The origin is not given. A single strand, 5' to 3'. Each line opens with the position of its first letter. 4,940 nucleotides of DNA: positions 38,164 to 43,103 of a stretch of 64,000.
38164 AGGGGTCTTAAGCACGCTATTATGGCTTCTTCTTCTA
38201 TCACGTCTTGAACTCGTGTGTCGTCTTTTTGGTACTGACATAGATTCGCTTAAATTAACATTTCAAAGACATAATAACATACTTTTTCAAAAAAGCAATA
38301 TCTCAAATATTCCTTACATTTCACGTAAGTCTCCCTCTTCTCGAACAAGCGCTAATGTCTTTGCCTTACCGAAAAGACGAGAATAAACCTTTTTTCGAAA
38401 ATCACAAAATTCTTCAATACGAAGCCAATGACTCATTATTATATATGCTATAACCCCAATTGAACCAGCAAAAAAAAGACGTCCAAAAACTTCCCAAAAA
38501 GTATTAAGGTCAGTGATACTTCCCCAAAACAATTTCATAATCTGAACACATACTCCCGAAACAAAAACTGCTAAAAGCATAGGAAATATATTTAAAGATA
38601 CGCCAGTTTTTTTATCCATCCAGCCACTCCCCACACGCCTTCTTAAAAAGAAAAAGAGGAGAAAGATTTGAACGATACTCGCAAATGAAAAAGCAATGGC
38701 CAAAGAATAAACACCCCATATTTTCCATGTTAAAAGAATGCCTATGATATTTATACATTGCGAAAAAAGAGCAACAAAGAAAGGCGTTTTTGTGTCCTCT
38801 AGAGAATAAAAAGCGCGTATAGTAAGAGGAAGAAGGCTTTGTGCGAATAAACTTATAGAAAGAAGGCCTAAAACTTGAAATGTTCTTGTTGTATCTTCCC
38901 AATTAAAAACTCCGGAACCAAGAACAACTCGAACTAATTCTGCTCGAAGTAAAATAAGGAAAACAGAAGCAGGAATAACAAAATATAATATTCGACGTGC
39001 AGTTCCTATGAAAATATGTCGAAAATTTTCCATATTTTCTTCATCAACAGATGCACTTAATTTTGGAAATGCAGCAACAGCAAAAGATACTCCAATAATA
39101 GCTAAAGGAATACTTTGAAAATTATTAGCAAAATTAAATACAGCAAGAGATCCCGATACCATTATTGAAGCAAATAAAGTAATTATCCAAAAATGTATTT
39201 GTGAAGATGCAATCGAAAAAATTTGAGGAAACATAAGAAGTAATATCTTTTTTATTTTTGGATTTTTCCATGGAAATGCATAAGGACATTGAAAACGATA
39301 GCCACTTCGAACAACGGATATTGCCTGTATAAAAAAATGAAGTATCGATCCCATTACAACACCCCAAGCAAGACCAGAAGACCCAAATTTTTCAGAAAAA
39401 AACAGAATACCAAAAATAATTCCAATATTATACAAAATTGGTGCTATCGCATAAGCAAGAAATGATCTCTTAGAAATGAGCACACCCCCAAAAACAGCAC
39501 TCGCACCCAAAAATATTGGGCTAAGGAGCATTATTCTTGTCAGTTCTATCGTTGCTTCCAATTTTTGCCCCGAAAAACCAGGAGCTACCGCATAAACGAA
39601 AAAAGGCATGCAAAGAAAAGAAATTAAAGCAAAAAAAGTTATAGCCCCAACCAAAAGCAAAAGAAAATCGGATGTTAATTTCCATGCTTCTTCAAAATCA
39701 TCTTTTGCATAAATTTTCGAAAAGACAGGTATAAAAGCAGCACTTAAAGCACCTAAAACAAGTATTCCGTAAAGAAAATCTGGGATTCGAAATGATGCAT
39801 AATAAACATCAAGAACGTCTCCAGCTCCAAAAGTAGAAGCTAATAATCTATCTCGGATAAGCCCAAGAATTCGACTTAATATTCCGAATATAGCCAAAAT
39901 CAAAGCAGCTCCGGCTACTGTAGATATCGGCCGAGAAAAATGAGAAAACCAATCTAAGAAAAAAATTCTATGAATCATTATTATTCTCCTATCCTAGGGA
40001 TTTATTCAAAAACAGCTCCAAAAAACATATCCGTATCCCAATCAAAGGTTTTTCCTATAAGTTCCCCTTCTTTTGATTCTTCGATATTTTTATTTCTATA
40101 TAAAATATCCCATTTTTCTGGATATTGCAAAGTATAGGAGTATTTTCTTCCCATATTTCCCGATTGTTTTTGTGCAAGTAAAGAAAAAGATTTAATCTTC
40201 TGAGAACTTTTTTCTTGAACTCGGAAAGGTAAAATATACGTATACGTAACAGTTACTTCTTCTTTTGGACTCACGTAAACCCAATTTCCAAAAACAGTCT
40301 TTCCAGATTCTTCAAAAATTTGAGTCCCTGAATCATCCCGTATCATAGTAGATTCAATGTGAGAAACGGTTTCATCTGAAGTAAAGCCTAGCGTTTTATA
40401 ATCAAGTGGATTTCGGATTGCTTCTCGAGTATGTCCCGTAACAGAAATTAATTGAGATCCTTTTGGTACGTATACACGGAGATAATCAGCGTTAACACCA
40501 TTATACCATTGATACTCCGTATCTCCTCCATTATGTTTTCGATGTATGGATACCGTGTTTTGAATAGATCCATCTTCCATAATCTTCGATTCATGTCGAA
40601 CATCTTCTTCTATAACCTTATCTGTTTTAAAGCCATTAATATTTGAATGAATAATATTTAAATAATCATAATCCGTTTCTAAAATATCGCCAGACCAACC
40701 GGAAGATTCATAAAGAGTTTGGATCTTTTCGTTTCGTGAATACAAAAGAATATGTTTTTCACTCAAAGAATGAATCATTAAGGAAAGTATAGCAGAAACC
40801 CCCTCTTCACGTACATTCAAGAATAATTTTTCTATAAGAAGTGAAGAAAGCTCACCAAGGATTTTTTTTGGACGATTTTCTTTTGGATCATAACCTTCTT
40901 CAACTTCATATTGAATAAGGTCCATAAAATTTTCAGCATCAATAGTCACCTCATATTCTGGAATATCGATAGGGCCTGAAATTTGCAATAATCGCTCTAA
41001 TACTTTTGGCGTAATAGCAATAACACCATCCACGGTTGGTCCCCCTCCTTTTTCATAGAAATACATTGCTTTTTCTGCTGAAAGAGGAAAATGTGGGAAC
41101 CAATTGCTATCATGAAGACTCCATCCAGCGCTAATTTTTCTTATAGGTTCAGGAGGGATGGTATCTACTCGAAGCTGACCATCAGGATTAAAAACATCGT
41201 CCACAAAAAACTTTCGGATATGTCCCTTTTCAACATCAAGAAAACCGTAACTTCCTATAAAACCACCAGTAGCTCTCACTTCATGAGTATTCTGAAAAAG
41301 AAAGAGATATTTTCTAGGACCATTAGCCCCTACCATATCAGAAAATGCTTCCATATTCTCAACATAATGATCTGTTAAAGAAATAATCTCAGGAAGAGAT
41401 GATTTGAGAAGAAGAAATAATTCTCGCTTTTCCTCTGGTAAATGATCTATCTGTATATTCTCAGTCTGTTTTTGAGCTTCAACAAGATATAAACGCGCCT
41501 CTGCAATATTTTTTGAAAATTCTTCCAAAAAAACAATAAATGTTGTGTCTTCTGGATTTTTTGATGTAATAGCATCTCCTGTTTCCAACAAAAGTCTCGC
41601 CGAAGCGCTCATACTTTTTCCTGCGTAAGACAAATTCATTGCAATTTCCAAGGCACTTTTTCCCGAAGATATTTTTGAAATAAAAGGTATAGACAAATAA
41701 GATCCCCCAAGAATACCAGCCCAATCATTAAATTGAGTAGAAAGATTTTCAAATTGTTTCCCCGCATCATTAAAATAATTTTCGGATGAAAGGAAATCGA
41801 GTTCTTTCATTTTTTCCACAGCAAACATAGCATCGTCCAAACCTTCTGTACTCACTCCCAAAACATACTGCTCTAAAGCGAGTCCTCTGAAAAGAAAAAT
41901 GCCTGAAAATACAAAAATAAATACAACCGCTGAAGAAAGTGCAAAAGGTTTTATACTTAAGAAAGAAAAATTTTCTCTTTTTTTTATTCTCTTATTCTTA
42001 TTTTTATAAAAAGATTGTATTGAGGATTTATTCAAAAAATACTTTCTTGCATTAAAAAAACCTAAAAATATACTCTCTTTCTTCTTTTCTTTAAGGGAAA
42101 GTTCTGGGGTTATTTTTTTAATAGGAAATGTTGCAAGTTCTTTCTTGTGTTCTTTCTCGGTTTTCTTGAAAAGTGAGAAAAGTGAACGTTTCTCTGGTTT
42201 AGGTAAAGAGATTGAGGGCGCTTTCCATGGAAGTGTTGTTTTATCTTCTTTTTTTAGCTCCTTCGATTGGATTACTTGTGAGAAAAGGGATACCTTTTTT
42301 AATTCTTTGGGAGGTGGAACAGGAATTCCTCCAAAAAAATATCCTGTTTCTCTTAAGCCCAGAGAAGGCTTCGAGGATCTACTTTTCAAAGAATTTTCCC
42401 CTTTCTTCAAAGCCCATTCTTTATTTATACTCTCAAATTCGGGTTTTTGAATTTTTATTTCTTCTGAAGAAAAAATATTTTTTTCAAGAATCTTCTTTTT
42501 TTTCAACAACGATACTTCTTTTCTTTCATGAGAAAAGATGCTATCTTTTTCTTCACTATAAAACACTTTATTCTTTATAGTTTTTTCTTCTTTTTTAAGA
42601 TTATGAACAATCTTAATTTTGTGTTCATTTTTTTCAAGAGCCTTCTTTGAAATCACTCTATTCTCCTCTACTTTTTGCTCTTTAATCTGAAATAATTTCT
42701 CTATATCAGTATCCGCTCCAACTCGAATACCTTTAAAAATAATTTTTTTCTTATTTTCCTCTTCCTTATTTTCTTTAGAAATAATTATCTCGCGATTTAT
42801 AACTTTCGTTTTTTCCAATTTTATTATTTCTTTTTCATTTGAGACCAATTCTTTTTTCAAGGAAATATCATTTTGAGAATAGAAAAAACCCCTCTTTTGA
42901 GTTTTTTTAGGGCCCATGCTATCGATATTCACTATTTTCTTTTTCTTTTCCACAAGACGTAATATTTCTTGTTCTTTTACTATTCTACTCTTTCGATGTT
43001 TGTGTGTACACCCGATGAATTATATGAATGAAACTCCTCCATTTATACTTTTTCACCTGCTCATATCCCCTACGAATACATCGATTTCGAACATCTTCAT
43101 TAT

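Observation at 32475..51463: Very large cell-envelope glycopolymer assembly locus with paired DUF4012 proteins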

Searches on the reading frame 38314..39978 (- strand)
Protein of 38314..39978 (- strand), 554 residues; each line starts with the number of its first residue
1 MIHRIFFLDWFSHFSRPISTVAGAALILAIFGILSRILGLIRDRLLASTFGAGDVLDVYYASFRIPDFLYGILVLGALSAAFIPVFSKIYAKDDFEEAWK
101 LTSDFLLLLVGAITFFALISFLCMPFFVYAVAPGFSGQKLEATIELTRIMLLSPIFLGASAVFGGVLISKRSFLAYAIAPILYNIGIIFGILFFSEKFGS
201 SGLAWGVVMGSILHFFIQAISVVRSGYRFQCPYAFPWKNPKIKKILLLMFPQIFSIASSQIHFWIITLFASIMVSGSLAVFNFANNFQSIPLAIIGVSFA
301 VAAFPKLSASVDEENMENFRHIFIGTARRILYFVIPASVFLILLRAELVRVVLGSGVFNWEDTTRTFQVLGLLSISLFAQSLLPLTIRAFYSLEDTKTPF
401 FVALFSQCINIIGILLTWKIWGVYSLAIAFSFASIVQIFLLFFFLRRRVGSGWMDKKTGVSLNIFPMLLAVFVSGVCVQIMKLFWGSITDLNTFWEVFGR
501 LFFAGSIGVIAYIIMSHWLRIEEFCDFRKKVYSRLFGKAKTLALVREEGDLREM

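Call 3: search_protein_families(library=pfam, proteins=[window:38314-39978:-], max_evalue=0.01)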
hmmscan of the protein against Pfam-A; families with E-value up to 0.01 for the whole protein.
window:38314-39978:- (554 aa): 2 families
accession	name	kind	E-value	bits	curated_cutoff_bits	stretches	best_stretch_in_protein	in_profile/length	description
PF03023.19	MurJ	-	7.7e-86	288.9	27.4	1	46-483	1-435/451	Lipid II flippase MurJ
PF13440.11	Polysacc_synt_3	-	1.7e-08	34.5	23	1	144-355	82-286/293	Polysaccharide biosynthesis protein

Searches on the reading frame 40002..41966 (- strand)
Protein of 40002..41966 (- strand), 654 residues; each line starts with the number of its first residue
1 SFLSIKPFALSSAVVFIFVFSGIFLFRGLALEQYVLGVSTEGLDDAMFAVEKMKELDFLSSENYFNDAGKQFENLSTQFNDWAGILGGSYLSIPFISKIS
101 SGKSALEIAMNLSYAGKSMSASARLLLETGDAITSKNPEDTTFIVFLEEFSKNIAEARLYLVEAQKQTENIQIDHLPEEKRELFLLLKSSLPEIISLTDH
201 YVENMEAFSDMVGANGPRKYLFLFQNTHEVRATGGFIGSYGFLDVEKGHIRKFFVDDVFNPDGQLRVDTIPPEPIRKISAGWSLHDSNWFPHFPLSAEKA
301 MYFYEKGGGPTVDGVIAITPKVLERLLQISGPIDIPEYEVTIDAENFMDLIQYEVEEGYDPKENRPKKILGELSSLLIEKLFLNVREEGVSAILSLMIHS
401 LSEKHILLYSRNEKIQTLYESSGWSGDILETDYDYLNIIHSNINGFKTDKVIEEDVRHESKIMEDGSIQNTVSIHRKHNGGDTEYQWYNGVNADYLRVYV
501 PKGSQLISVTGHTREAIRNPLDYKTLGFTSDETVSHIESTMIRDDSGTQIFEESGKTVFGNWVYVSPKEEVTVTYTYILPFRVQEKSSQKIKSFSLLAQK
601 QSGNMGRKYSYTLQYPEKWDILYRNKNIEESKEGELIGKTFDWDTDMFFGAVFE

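Call 17: find_homologous_proteins(query=window:40002-41966:-, max_evalue=0.00001)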
Query window:40002-41966:- (654 aa): 2133 proteins with E <= 0.00001 among 8000 candidates; the best 120 are listed.
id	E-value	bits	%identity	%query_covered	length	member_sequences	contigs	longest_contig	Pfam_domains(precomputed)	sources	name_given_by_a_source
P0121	0.0e+0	1471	100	100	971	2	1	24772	PF13196.12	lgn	-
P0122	0.0e+0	1147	76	100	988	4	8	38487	PF13196.12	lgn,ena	-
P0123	2.3e-255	867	59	96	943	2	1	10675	PF13196.12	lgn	-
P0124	3.0e-251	854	58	96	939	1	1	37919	PF13196.12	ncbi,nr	ncbi:MAG: DUF4012 domain-containing protein [Candidatus Moranbacteria bacterium]|nr:DUF4012 domain-c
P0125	1.2e-241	822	55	96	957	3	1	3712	PF13196.12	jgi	jgi:hypothetical protein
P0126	5.2e-240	816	55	96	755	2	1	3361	PF13196.12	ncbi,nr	ncbi:MAG: DUF4012 domain-containing protein, partial [Candidatus Moranbacteria bacterium]|nr:DUF4012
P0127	4.5e-225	767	53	99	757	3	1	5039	PF13196.12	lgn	-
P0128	1.0e-213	730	52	99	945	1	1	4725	PF13196.12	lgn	-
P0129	2.6e-209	715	51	96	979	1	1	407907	PF13196.12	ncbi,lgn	-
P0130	8.5e-209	713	51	96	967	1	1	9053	PF13196.12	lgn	-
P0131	2.3e-208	712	50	99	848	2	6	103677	PF13196.12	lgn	-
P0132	6.1e-208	711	51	99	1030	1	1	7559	PF13196.12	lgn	-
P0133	8.3e-206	703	51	99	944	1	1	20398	PF13196.12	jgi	-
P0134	3.2e-205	702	49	100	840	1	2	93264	PF13196.12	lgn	-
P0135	3.3e-205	702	51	99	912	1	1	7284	PF13196.12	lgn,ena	-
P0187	1.5e-191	656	46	100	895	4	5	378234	PF13196.12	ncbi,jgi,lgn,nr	ncbi:MAG TPA: DUF4012 domain-containing protein [Candidatus Moranbacteria bacterium]|nr:DUF4012 doma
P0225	1.8e-188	646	49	92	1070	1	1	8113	PF13196.12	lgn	-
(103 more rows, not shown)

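Call 24: find_encoding_contigs(protein=P0129, flank=10000, max_places=2)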
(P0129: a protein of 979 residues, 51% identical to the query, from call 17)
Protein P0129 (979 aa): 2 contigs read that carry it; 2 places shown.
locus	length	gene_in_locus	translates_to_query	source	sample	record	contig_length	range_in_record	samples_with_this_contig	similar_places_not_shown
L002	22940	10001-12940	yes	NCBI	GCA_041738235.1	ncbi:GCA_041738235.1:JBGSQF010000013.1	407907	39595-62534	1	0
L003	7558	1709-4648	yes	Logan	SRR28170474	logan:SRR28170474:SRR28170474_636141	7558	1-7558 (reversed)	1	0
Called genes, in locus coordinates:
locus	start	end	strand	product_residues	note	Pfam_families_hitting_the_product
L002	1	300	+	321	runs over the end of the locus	PF01073:3Beta_HSD, PF01370:Epimerase, PF02719:Polysacc_synt_2, PF04321:RmlD_sub_bind, PF13460:NAD_binding_10, PF16363:GDP_Man_Dehyd, PF07993:NAD_binding_4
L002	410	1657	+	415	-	PF12704:MacB_PCD, PF02687:FtsX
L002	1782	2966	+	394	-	PF12704:MacB_PCD, PF02687:FtsX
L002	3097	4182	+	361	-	PF06723:MreB_Mbl, PF00022:Actin (faint), PF00012:HSP70, PF11104:PilM_2 (faint), PF14450:FtsA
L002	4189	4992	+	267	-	PF04085:MreC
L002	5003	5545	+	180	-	PF04093:MreD (weak)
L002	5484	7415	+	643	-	PF03717:PBP_dimer, PF00905:Transpeptidase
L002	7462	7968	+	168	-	PF03449:GreA_GreB_N, PF01272:GreA_GreB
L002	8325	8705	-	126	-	-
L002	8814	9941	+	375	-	PF13439:Glyco_transf_4, PF20706:GT4-conflict (weak), PF00534:Glycos_transf_1, PF13692:Glyco_trans_1_4, PF13524:Glyco_trans_1_2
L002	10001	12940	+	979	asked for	PF13196:DUF4012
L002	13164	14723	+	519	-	PF03023:MurJ, PF13440:Polysacc_synt_3, PF01554:MatE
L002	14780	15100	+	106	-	PF04020:Phage_holin_4_2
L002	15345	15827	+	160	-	PF13441:Gly-zipper_YMGG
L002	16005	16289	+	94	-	PF00166:Cpn10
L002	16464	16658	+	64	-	-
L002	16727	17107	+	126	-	-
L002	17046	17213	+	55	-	-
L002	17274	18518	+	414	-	PF02812:ELFV_dehydrog_N, PF00208:ELFV_dehydrog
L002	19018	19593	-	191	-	-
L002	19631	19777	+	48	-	-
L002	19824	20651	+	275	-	PF01628:HrcA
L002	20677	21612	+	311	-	PF00293:NUDIX, PF01025:GrpE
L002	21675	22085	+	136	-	PF00011:HSP20, PF17886:ArsA_HSP20 (weak)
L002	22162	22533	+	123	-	-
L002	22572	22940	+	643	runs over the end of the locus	PF00012:HSP70, PF06723:MreB_Mbl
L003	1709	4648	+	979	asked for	PF13196:DUF4012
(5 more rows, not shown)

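Call 25: find_encoding_contigs(protein=P0187, flank=10000, max_places=2)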
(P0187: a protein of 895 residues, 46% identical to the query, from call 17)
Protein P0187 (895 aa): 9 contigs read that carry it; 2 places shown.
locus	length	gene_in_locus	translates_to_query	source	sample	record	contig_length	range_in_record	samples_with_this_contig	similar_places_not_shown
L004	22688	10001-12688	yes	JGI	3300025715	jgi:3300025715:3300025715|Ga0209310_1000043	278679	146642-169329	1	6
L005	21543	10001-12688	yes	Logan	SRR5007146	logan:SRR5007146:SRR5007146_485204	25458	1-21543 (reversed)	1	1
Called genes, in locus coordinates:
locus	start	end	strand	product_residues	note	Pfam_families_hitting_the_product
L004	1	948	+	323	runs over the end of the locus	-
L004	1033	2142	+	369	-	PF00226:DnaJ, PF01556:DnaJ_C, PF27659:CHP02642 (faint), PF00684:DnaJ_CXXCXGXG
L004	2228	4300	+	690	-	PF02629:CoA_binding, PF13380:CoA_binding_2, PF00549:Ligase_CoA (faint), PF13607:Succ_CoA_lig, PF19045:Ligase_CoA_2, PF13549:ATP-grasp_5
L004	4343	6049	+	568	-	PF01368:DHH, PF02272:DHHA1, PF17768:RecJ_OB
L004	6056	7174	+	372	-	PF13439:Glyco_transf_4, PF00534:Glycos_transf_1, PF13692:Glyco_trans_1_4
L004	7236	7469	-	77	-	-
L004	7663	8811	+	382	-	PF13439:Glyco_transf_4, PF20706:GT4-conflict, PF00534:Glycos_transf_1, PF13692:Glyco_trans_1_4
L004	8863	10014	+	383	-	PF13439:Glyco_transf_4, PF20706:GT4-conflict (weak), PF00534:Glycos_transf_1, PF13692:Glyco_trans_1_4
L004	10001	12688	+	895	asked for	PF13196:DUF4012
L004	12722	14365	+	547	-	PF03023:MurJ, PF01943:Polysacc_synt, PF01554:MatE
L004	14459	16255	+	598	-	PF00009:GTP_EFTU, PF03144:GTP_EFTU_D2, PF00679:EFG_C, PF06421:LepA_C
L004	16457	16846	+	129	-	PF04977:DivIC (weak)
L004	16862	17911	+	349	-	PF13616:Rotamase_3, PF00639:Rotamase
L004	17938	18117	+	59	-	PF12797:Fer4_2 (weak), PF00037:Fer4, PF12837:Fer4_6 (weak), PF13370:Fer4_13, PF13459:Fer4_15 (faint)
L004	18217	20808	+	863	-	PF02861:Clp_N, PF13191:AAA_16 (weak), PF23569:NBD_SMAX1, PF00004:AAA, PF17871:AAA_lid_9, PF07724:AAA_2, PF07728:AAA_5, PF10431:ClpB_D2-small, +5 more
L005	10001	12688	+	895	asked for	PF13196:DUF4012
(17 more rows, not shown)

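Call 49: predict_structure(alignment_id=A3)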
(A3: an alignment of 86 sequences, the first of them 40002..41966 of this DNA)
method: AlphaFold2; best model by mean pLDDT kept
length: 654 residues; sequences in the alignment: 86
mean_pLDDT: 88.5   pTM: 0.84
mean pLDDT of the five models: 88.5, 87.7, 86.2, 84.8, 82.6
residues with pLDDT >= 90: 362; 70-90: 256; 50-70: 30; < 50: 6
segments of 3 or more residues with pLDDT < 50: 1-3, 261-263
pLDDT, mean of each block of 10 residues (from residue 1): 64 80 77 76 85 86 95 90 76 76 92 95 81 61 81 96 95 87 86 89 88 92 91 87 88 78 68 88 89 96 91 95 92 93 93 87 85 86 74 86 95 93 92 95 85 97 96 97 89 96 98 88 93 96 95 97 96 98 81 95 90 95 91 91 94 93
secondary structure, 60 per line:
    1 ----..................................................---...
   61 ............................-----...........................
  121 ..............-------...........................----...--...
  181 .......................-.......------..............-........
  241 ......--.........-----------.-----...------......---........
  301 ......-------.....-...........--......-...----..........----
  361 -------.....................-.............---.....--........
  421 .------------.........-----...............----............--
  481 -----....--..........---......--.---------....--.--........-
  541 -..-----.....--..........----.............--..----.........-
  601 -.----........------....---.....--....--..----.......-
elements in order: H5-54 H58-88 H94-134 H142-168 H178-203 H205-211 E218-231 E233-246 E249-257 H284-289 H293-306 E314-318 H320-330 E333-335 E340-342 H347-356 H368-388 H390-402 E406-410 H413-421 E434-442 H448-451 E452-462 E467-478 H486-489 E492-501 E505-510 H523-526 H532-539 E549-553 E556-565 E570-582 E591-599 E607-614 E621-624 E628-632 E635-638 E647-653

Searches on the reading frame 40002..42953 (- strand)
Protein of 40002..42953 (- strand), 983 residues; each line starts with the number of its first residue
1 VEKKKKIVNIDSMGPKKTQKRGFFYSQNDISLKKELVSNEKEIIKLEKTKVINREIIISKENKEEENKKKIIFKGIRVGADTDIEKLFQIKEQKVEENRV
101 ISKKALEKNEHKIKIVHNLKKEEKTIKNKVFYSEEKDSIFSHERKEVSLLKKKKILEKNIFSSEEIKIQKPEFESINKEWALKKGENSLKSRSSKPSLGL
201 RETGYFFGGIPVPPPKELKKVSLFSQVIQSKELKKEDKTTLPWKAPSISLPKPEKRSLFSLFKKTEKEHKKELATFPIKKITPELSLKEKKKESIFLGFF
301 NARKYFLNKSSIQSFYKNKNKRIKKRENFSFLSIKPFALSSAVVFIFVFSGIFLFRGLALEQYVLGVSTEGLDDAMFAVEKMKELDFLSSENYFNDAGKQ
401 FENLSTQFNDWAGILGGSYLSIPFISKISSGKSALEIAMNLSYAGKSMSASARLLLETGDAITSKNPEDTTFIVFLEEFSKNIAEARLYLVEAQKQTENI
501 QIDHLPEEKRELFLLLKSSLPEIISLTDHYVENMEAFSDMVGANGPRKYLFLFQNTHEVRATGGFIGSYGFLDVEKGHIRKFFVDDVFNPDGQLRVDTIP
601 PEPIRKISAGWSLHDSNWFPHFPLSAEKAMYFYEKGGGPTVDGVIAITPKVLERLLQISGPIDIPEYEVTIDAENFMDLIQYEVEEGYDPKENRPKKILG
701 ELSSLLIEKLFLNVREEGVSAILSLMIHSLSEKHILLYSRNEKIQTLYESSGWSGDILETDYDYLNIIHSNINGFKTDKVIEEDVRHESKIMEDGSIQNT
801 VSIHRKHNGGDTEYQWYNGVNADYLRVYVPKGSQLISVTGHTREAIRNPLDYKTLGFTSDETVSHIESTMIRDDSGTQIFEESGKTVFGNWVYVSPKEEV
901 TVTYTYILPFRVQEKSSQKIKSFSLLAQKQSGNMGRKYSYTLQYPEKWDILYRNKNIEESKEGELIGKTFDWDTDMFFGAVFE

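Call 3: search_protein_families(library=pfam, proteins=[window:40002-42953:-], max_evalue=0.01)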
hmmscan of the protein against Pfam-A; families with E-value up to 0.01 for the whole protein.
window:40002-42953:- (983 aa): 1 family
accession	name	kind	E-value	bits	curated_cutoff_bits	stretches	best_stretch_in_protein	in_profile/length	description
PF13196.11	DUF4012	-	8.8e-31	107.8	28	1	544-683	1-142/144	Protein of unknown function (DUF4012)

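Call 13: search_protein_families(library=ncbifam, proteins=[window:40002-42953:-], max_evalue=0.01)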
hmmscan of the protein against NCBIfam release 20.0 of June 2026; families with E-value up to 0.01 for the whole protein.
window:40002-42953:- (983 aa): 0 families
